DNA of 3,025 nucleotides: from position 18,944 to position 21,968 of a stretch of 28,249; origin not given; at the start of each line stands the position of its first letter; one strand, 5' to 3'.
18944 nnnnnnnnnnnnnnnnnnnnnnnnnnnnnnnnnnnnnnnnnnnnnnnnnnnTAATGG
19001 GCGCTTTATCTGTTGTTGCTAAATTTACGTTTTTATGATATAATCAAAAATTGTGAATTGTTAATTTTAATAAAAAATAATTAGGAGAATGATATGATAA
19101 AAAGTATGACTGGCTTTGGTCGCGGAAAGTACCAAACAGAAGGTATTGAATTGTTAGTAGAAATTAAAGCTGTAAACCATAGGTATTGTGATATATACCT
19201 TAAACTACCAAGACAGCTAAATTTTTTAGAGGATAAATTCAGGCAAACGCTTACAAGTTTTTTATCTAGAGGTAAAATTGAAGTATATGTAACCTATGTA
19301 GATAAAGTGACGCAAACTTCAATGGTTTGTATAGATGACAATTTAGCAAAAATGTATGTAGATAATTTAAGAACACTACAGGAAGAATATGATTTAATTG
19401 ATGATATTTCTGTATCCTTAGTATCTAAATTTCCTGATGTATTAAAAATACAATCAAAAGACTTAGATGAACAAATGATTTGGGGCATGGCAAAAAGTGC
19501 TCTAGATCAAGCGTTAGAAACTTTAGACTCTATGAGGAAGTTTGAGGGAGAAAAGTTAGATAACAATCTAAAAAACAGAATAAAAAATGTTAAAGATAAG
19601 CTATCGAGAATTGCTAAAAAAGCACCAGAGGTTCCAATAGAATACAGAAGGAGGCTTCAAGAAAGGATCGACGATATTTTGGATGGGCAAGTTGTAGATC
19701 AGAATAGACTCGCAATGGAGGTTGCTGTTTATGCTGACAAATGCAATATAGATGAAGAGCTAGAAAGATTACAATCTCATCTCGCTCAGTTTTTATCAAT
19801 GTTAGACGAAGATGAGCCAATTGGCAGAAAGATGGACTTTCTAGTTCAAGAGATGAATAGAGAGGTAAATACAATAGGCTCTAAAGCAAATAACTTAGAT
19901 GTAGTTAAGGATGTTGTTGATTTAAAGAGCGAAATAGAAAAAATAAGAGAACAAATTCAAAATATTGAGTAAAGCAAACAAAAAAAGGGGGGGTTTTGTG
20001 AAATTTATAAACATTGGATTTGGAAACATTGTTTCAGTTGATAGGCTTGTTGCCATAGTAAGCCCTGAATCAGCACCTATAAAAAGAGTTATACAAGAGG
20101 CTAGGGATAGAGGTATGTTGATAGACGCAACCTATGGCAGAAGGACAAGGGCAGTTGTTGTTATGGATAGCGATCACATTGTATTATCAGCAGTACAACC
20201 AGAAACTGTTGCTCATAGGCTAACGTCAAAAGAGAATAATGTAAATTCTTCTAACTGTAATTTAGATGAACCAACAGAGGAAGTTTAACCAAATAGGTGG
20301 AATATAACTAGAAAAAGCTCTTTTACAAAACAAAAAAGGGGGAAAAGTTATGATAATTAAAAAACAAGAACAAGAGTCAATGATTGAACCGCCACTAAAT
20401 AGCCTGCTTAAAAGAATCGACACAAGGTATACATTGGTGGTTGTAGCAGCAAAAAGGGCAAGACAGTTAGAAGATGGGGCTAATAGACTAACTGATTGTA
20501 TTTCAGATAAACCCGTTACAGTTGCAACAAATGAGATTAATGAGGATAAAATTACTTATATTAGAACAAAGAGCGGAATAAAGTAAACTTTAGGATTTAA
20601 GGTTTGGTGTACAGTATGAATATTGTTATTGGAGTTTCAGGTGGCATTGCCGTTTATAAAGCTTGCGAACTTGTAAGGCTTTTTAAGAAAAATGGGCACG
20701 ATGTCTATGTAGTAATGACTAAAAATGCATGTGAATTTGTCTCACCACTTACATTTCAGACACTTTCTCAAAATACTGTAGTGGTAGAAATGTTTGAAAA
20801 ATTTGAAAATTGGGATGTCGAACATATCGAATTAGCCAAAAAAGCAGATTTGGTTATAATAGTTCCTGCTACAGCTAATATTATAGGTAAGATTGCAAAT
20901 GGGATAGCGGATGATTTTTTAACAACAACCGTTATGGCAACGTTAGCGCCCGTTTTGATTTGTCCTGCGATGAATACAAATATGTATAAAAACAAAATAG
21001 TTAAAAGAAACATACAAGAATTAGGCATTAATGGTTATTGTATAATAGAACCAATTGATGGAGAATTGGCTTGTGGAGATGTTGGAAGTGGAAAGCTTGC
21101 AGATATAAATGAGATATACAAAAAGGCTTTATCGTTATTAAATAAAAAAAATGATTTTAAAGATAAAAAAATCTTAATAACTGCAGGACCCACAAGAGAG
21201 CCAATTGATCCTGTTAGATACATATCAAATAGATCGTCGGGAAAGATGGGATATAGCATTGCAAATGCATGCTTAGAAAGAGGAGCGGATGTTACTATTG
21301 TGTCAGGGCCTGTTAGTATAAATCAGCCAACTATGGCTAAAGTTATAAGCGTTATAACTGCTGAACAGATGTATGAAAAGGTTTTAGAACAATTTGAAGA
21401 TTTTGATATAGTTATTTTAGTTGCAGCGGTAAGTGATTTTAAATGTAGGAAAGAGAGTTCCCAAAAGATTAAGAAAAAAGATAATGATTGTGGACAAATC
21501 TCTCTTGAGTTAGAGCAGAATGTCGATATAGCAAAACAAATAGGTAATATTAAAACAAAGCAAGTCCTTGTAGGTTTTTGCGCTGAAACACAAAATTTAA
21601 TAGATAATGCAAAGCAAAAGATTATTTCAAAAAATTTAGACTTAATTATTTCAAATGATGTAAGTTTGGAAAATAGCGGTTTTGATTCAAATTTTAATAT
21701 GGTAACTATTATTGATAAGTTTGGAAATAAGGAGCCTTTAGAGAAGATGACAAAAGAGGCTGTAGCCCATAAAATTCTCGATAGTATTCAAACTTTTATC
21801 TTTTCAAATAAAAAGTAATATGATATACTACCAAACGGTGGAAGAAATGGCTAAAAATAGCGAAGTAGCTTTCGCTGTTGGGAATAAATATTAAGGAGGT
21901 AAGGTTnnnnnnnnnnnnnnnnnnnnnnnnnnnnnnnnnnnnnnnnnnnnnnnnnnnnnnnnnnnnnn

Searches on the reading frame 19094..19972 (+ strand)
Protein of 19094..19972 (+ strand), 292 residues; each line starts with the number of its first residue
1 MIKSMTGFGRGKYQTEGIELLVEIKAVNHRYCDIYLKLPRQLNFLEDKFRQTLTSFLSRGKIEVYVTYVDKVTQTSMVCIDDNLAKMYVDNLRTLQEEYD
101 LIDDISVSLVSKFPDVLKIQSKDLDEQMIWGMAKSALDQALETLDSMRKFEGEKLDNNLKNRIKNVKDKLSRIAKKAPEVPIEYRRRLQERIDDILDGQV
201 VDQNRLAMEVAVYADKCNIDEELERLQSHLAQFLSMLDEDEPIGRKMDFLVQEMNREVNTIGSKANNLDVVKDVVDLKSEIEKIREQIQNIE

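Call 30: search_protein_families(library=pfam, proteins=[window:19094-19972:+])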
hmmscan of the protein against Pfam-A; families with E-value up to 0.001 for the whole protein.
window:19094-19972:+ (292 aa): 2 families
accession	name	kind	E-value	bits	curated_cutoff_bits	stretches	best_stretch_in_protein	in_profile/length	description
PF03755.18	YicC-like_N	-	4.5e-47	160.7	25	1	2-156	1-155/156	Endoribonuclease YicC-like, N-terminal region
PF08340.16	YicC-like_C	-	1.3e-46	158.1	27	1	173-292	1-120/120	Endoribonuclease YicC-like, C-terminal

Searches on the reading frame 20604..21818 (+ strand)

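Call 30: search_protein_families(library=pfam, proteins=[window:20604-21818:+])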
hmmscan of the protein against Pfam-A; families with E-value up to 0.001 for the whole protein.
window:20604-21818:+ (404 aa): 3 families
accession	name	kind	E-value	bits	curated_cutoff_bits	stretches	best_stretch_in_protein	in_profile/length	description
PF04127.22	DFP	-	2e-70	236.9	22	1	186-370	2-186/186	DNA/pantothenate metabolism flavoprotein C-terminal domain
PF02441.25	Flavoprotein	-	7e-38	130.2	22.7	1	5-178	1-161/162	Flavoprotein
PF13241.12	NAD_binding_7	-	0.00096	20.1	22.1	0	213-289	16-82/104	Putative NAD(P)-binding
